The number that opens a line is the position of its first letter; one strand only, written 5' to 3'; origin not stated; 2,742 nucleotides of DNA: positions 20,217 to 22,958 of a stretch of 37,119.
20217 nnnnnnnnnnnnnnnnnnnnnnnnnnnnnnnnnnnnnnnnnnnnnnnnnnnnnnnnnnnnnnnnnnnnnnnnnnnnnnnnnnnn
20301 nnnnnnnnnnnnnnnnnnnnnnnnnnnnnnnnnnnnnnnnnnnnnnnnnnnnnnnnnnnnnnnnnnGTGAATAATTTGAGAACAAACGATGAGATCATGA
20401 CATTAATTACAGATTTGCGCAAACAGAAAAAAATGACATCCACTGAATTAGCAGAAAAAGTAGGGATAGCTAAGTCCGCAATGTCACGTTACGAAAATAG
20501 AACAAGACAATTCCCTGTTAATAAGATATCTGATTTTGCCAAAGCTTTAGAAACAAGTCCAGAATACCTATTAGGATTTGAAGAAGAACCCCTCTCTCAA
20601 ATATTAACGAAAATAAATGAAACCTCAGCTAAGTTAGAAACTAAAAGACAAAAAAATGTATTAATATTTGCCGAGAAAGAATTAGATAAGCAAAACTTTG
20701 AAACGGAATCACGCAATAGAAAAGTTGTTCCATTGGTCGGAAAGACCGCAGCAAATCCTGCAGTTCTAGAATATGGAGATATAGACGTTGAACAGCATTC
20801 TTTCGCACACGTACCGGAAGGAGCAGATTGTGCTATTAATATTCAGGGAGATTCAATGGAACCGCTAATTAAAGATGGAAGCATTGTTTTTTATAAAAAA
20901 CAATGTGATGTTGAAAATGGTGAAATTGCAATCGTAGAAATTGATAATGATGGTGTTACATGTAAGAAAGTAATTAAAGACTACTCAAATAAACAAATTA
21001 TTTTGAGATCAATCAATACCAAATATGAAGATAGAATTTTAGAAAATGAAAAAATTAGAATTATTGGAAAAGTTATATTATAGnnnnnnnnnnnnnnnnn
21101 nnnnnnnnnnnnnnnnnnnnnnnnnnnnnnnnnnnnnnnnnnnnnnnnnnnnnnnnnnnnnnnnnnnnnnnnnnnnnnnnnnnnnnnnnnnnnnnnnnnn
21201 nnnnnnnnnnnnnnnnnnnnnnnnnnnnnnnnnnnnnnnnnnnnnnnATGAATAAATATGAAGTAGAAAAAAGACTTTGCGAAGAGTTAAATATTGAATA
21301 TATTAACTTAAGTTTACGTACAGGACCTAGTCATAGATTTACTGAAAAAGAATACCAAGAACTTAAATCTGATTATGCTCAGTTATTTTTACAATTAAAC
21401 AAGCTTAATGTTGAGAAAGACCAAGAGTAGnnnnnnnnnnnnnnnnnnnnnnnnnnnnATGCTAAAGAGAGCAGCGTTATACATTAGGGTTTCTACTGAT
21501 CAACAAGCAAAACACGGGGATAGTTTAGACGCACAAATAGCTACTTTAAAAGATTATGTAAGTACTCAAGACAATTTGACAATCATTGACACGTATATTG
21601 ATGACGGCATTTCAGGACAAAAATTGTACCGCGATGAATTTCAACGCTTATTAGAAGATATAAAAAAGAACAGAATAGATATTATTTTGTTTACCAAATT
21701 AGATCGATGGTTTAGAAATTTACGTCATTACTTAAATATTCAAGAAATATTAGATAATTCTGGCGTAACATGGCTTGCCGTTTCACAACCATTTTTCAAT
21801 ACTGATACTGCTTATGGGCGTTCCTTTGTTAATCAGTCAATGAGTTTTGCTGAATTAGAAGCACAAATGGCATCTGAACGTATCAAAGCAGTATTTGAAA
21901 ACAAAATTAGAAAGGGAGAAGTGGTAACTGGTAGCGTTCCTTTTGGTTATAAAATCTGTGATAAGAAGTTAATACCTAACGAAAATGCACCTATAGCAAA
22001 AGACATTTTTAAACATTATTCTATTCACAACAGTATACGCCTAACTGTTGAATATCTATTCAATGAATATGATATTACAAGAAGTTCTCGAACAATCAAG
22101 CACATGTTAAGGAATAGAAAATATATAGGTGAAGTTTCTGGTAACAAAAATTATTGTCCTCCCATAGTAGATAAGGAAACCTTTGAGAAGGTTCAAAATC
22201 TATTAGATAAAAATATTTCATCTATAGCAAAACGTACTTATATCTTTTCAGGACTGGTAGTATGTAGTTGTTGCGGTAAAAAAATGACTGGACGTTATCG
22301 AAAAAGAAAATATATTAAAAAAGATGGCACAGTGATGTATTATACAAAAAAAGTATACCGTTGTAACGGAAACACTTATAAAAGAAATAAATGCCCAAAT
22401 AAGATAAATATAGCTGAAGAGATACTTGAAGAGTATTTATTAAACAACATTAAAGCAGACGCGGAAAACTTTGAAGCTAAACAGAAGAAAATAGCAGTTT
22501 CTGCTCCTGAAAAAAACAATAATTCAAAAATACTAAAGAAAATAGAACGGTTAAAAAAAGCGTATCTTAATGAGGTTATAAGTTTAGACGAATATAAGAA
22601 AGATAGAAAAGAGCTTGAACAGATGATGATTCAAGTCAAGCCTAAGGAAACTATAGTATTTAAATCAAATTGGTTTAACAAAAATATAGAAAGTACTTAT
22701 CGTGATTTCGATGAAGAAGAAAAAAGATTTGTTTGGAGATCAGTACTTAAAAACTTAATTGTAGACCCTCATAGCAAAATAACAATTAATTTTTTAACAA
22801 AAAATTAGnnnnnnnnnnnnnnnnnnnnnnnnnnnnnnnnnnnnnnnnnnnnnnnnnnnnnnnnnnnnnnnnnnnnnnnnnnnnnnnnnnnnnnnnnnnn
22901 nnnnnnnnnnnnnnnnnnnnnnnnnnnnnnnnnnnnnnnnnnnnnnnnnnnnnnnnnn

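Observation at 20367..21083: CI repressor keeps the LexA-like S24 catalytic dyad but has Ala-Asn at the position of the Ala-Gly scissile bond. The phage also carries an Rha-type antirepressor.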

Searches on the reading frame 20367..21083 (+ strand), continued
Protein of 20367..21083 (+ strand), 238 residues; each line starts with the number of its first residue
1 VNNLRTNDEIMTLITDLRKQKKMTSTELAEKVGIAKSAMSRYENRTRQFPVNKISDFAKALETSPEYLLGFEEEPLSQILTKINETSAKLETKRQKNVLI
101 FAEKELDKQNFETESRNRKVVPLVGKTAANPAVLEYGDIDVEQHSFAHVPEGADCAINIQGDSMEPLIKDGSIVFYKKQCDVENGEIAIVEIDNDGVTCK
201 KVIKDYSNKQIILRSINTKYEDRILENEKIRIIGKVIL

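Call 82: search_dna_similar(query=P0031, collection=phages, mode=protein, max_rows=15)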
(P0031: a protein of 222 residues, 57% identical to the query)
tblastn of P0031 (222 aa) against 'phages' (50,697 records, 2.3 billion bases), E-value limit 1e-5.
Records with a match: 610; places in all: 611; records where one place covers at least 80% of the query: 459.
Best place of each record, by identity: <60% 610.
By first word of the organism name: Streptococcus 257; Staphylococcus 244; Lactobacillus 24; Enterococcus 14; Lactococcus 14; Bacteriophage 7; Lacticaseibacillus 7; Fusobacterium 6; Paenibacillus 5; Brochothrix 4; and 16 more.
By host as written in the record: Staphylococcus aureus 73; - 49; Staphylococcus pseudintermedius 12; Staphylococcus sp. 10; Streptococcus pyogenes MGAS315 6; Lactobacillus rhamnosus 5; Staphylococcus pseudintermedius E140 5; Brochothrix thermosphacta 4; and 346 more.
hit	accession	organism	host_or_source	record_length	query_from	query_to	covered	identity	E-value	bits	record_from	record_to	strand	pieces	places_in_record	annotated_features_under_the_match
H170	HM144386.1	Brochothrix phage BL3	Brochothrix thermosphacta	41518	9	222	96%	47.8%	2e-55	195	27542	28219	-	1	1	gp32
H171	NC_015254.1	Brochothrix phage BL3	Brochothrix thermosphacta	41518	9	222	96%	47.8%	2e-55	195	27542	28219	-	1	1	transcriptional regulator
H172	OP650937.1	Hujiaoplasma phage zrk29-2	Tenericutes bacterium zrk29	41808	11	222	95%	45.2%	1e-50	181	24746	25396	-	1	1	record has no annotation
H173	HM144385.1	Brochothrix phage NF5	Brochothrix thermosphacta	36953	9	222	96%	44.1%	1e-47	172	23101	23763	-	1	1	gp28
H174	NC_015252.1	Brochothrix phage NF5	Brochothrix thermosphacta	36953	9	222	96%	44.1%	1e-47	172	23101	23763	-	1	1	transcriptional regulator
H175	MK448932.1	Streptococcus phage Javan42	Streptococcus agalactiae ES-PW-160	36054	1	221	100%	39.8%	7e-45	165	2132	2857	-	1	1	CI-like repressor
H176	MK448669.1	Streptococcus phage Javan11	Streptococcus agalactiae BSU248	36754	1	221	100%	39.8%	7e-45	165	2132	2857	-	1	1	CI-like repressor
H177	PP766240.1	Streptococcus phage phiGBSVK-F1_GBSInt11.2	Streptococcus agalactiae JN_AR_GBS66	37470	1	221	100%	39.8%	7e-45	165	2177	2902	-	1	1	CI-like repressor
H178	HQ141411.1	Lactobacillus phage Sha1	Lactobacillus sp.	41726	1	222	100%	39.3%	2e-41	155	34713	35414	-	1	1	bifunctional S24 family peptidase/transcriptional regulator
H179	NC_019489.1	Lactobacillus phage Sha1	Lactobacillus sp.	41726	1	222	100%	39.3%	2e-41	155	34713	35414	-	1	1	transcriptional repressor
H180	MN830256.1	Lactobacillus phage JNU_P7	Lactobacillus gasseri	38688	1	221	100%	37.2%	4e-28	116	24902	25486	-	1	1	Xre family antitoxin component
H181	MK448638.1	Streptococcus satellite phage Javan750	Streptococcus pneumoniae SA61_Croucher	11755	1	221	100%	36.8%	6e-36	139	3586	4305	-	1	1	CI-like repressor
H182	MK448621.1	Streptococcus satellite phage Javan734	Streptococcus pneumoniae 24F/3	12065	1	221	100%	36.8%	6e-36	139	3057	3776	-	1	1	CI-like repressor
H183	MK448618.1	Streptococcus satellite phage Javan731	Streptococcus pneumoniae 14-Jun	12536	1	221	100%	36.8%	6e-36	139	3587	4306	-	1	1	CI-like repressor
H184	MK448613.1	Streptococcus satellite phage Javan726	Streptococcus pneumoniae 9V/4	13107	1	221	100%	36.8%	6e-36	139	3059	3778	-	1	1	CI-like repressor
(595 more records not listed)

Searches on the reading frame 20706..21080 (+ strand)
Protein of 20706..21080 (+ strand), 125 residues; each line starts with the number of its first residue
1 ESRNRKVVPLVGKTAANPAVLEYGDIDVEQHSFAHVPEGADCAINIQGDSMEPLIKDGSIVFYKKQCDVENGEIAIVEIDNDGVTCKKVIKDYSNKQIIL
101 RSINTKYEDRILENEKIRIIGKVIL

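Call 44: find_related_loci(query=A1, collection=genome_contigs, flank=4000)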
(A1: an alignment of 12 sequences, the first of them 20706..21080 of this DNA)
Query A1 (125 aa) in genome_contigs; peptide patterns used: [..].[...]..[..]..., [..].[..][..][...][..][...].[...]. (x = any residue, [..] = any of these).
170 stretches matched a pattern; 48 encode a relative of the query (tblastn E <= 1e-3); 48 distinct loci.
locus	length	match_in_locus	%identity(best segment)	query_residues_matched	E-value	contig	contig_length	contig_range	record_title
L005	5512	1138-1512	63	3-125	9e-50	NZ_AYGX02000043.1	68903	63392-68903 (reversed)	Lactiplantibacillus fabifermentans DSM 21115 NODE_57, whole genome shotgun sequence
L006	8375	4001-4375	62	3-125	3e-49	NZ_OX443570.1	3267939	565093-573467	Lactiplantibacillus carotarum strain AMBF275 chromosome S, complete sequence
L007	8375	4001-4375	63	3-125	2e-49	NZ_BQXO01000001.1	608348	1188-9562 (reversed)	Furfurilactobacillus curtus strain JCM 31185 sequence01, whole genome shotgun sequence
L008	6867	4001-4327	53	10-123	1e-32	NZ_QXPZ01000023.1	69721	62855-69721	Atopobacter sp. AH10 AH10_contig_24, whole genome shotgun sequence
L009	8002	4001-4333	54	10-125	6e-32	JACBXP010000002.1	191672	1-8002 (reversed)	Aerococcaceae bacterium DSM 111020 2_191672_127.942, whole genome shotgun sequence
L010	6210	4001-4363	46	6-125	3e-27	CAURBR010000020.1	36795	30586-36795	MAG TPA_asm: uncultured Streptococcus sp. isolate ERR9968876_bin.4_MetaWRAP_v1.3_MAG genome assembly, contig: ERZ2161568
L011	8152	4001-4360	44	7-125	4e-27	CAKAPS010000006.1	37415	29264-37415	MAG TPA_asm: uncultured Streptococcus sp. isolate SRR15235661_bin.2_metaWRAP_v1.1_MAG genome assembly, contig: NODE_91_l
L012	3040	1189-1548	43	7-125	2e-26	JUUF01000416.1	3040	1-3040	Carnobacterium maltaromaticum strain 757_CMAL 2260_3040_152751, whole genome shotgun sequence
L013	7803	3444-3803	41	7-125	2e-25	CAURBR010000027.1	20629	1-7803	MAG TPA_asm: uncultured Streptococcus sp. isolate ERR9968876_bin.4_MetaWRAP_v1.3_MAG genome assembly, contig: ERZ2161568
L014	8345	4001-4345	43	11-125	9e-24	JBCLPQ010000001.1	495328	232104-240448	Aerococcaceae bacterium 50-4 voucher GPTB0136 scaffold1, whole genome shotgun sequence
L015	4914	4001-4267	52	36-125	1e-23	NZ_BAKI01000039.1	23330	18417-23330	Lentilactobacillus farraginis DSM 18382 = JCM 14108, whole genome shotgun sequence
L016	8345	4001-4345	43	11-125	9e-24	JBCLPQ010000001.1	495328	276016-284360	Aerococcaceae bacterium 50-4 voucher GPTB0136 scaffold1, whole genome shotgun sequence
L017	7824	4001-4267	53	36-125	1e-23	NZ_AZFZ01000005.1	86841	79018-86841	Lentilactobacillus parafarraginis DSM 18390 = JCM 14109 strain DSM 18390 Scaffold5, whole genome shotgun sequence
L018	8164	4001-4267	52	36-125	2e-23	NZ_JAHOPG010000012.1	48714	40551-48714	Lentilactobacillus dabitei strain IMAU80584 Scaffold12, whole genome shotgun sequence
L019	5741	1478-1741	50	36-125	2e-23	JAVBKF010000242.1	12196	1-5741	MAG: Bacillales bacterium isolate GLO_MAG_00207 c_000012368882, whole genome shotgun sequence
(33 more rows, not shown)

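Call 61: search_dna_similar(query=window:20718-21080:+, collection=phages, mode=protein, max_rows=60)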
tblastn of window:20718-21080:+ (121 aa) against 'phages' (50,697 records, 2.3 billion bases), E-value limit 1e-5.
Records with a match: 328; places in all: 330; records where one place covers at least 80% of the query: 133.
Best place of each record, by identity: 60-80% 1; <60% 327.
By first word of the organism name: Staphylococcus 169; Streptococcus 100; Lactobacillus 14; Enterococcus 13; Brochothrix 4; Bacteriophage 4; Campylobacter 3; Mammaliicoccus 3; Deep-sea 2; Marinitoga 2; and 11 more.
By host as written in the record: Staphylococcus aureus 55; - 35; Staphylococcus pseudintermedius 8; Brochothrix thermosphacta 4; Staphylococcus aureus strain 8325 4; Staphylococcus aureus NAS_NP_157 2; Staphylococcus aureus NAS_AN_142 2; Staphylococcus aureus RN10359 2; and 177 more.
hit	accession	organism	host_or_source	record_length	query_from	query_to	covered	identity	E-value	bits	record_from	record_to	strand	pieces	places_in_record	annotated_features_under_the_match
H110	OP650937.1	Hujiaoplasma phage zrk29-2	Tenericutes bacterium zrk29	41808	4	121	98%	65.3%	6e-46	163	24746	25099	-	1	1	record has no annotation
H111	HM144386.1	Brochothrix phage BL3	Brochothrix thermosphacta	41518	2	121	99%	59.2%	4e-39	144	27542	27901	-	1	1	gp32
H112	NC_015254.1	Brochothrix phage BL3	Brochothrix thermosphacta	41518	2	121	99%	59.2%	4e-39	144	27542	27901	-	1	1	transcriptional regulator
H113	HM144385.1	Brochothrix phage NF5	Brochothrix thermosphacta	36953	1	121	100%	58.7%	4e-41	149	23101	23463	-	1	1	gp28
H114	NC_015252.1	Brochothrix phage NF5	Brochothrix thermosphacta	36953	1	121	100%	58.7%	4e-41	149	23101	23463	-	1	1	transcriptional regulator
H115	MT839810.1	Bacteriophage sp.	human fecal samples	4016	2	120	98%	39.0%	4e-10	61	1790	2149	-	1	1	record has no annotation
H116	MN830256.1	Lactobacillus phage JNU_P7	Lactobacillus gasseri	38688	2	120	98%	37.5%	1e-11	66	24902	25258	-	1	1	Xre family antitoxin component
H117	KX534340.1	Phage Wrath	human bladder microbiota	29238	4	120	97%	37.8%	6e-12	66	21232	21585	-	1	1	SOS-response repressor and protease LexA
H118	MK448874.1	Streptococcus phage Javan206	Streptococcus equinus JB1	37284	8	120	93%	39.1%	6e-12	66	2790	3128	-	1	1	CI-like repressor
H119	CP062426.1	Staphylococcus phage ECel-2020k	Staphylococcus aureus NAS_OP_042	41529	8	121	94%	38.3%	3e-10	61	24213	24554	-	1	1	record has no annotation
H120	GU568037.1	Deep-sea thermophilic phage D6E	-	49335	4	119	96%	37.2%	2e-8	57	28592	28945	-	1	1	transcriptional regulator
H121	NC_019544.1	Deep-sea thermophilic phage D6E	-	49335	4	119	96%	37.2%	2e-8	57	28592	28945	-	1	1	UmuD-like protein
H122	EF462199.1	Staphylococcus phage tp310-3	-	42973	8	121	94%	37.5%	1e-10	62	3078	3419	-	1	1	none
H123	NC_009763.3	Staphylococcus phage tp310-3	-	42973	8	121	94%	37.5%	1e-10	62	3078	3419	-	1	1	none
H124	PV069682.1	Staphylococcus phage vB_Sau_JK1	Staphylococcus aureus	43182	8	121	94%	37.5%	1e-10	62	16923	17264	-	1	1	transcriptional repressor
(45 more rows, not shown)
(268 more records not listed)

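Call 71: search_protein_families(library=pfam, proteins=[L006:2475-3269:-, L006:3302-3508:-, L006:3674-4378:+, L007:2468-3235:-, L007:3270-3518:-, L007:3656-4378:+], max_evalue=0.001)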
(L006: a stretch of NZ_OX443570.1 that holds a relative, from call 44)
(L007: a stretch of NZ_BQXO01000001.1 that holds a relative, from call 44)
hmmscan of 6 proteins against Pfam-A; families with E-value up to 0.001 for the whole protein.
L006:2475-3269:- (264 aa): 2 families
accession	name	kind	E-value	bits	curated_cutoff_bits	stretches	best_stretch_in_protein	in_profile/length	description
PF03374.19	ANT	-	7.6e-30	103.9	25.3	1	152-253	4-107/108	Phage antirepressor protein KilAC domain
PF02498.22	Bro-N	-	2.3e-21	76.6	25.6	1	16-110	1-96/96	BRO family, N-terminal domain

L006:3302-3508:- (68 aa): 3 families
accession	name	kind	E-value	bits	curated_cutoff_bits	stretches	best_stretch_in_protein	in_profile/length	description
PF01381.28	HTH_3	-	3.1e-13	50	23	1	8-59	1-51/55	Helix-turn-helix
PF13560.12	HTH_31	-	1.5e-08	35.3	27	1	6-63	4-61/64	Helix-turn-helix domain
PF20432.4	Xre-like-HTH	-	0.00031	21.4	25.8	0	16-55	23-61/63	Antitoxin Xre-like helix-turn-helix domain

L006:3674-4378:+ (234 aa): 5 families
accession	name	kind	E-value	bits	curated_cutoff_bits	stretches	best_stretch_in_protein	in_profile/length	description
PF00717.28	Peptidase_S24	-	1.8e-23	82.9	23.3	1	137-233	22-116/116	Peptidase S24-like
PF01381.28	HTH_3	-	1.6e-08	34.9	23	1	15-66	4-55/55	Helix-turn-helix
PF13443.12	HTH_26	-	2.6e-06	28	22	1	17-72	7-63/63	Cro/C1-type HTH DNA-binding domain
PF13560.12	HTH_31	-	4.4e-05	24.2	27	1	11-64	5-59/64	Helix-turn-helix domain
PF01047.28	MarR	-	0.00066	20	24.6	0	11-39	8-36/59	MarR family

L007:2468-3235:- (255 aa): 2 families
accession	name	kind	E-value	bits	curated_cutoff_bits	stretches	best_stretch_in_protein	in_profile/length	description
PF03374.19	ANT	-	2.2e-29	102.4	25.3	1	142-242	1-107/108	Phage antirepressor protein KilAC domain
PF02498.22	Bro-N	-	3.4e-26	92.1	25.6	1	13-100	1-96/96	BRO family, N-terminal domain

L007:3270-3518:- (82 aa): 0 families

L007:3656-4378:+ (240 aa): 5 families
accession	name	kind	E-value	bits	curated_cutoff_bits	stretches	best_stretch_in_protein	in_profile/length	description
PF00717.28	Peptidase_S24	-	6.9e-23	81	23.3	1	139-239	16-116/116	Peptidase S24-like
PF01381.28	HTH_3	-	3.1e-13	50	23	1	9-63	1-55/55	Helix-turn-helix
PF12844.13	HTH_19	-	1.4e-10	41.4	30.2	1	9-67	4-62/64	Helix-turn-helix domain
PF13560.12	HTH_31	-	5.4e-08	33.5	27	1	5-62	2-60/64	Helix-turn-helix domain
PF13443.12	HTH_26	-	3.2e-07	30.9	22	1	9-64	2-58/63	Cro/C1-type HTH DNA-binding domain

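Call 78: find_related_loci(query=window:20706-21080:+, collection=viral_contigs, flank=3000)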
Query window:20706-21080:+ (125 aa) in viral_contigs; peptide patterns used: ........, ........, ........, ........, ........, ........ (x = any residue, [..] = any of these).
19 stretches matched a pattern; 12 encode a relative of the query (tblastn E <= 1e-3); 12 distinct loci.
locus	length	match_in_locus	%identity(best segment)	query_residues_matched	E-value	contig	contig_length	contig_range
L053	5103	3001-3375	100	1-125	6e-83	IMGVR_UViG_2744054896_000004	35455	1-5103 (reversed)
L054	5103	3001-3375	100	1-125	4e-83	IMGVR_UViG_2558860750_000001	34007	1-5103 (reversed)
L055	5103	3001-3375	100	1-125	5e-83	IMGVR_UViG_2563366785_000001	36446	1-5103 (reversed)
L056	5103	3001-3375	100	1-125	4e-83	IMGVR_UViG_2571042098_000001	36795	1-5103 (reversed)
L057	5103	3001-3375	100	1-125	4e-83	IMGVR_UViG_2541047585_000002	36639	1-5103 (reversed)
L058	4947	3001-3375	100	1-125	5e-83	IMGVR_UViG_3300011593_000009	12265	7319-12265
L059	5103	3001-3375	99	1-125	2e-82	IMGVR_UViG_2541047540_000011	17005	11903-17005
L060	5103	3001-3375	100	1-125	6e-83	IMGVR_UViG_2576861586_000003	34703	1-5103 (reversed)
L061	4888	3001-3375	80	1-125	2e-66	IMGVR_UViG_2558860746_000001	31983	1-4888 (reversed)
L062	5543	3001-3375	80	1-125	1e-66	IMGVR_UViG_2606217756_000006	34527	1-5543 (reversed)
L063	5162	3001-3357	82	6-124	1e-64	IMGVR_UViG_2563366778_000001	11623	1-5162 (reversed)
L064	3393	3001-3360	34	5-125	5e-15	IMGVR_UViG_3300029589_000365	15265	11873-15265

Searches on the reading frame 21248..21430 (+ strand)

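Call 3: search_protein_families(library=pfam, proteins=[window:21248-21430:+], max_evalue=0.01)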
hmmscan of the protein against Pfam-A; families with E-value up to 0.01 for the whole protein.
window:21248-21430:+ (60 aa): 0 families

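Call 38: search_protein_families(library=phrogs, proteins=[window:21248-21430:+], max_evalue=0.001)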
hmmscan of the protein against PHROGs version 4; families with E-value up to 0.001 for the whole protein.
window:21248-21430:+ (60 aa): 1 family
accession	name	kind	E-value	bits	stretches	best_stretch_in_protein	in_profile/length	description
phrog_7724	-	unknown function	3.1e-38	130.8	1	1-57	1-57/57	-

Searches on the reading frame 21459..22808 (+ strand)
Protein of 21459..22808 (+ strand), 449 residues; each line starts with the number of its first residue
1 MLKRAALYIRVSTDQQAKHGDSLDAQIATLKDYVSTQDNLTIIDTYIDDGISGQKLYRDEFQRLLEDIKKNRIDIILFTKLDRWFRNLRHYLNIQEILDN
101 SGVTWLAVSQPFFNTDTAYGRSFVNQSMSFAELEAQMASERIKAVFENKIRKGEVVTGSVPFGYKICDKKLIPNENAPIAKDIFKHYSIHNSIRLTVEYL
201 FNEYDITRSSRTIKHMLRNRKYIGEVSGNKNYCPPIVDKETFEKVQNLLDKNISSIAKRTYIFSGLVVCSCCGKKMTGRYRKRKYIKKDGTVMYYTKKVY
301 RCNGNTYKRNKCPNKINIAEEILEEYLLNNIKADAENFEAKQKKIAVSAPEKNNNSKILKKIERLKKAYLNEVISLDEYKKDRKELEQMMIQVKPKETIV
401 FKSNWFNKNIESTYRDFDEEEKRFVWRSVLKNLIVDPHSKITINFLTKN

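Call 3: search_protein_families(library=pfam, proteins=[window:21459-22808:+], max_evalue=0.01)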
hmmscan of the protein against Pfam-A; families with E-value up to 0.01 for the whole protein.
window:21459-22808:+ (449 aa): 3 families
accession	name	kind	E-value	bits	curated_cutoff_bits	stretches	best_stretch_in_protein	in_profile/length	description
PF00239.26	Resolvase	-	6e-32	111.2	23.3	1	5-154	1-144/145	Resolvase, N terminal domain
PF13408.12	Zn_ribbon_recom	-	3.3e-14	53.4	25.3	1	262-332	1-58/58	Recombinase zinc beta ribbon domain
PF07508.19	Recombinase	-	1.8e-10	41.4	21.1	1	174-252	1-102/102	Recombinase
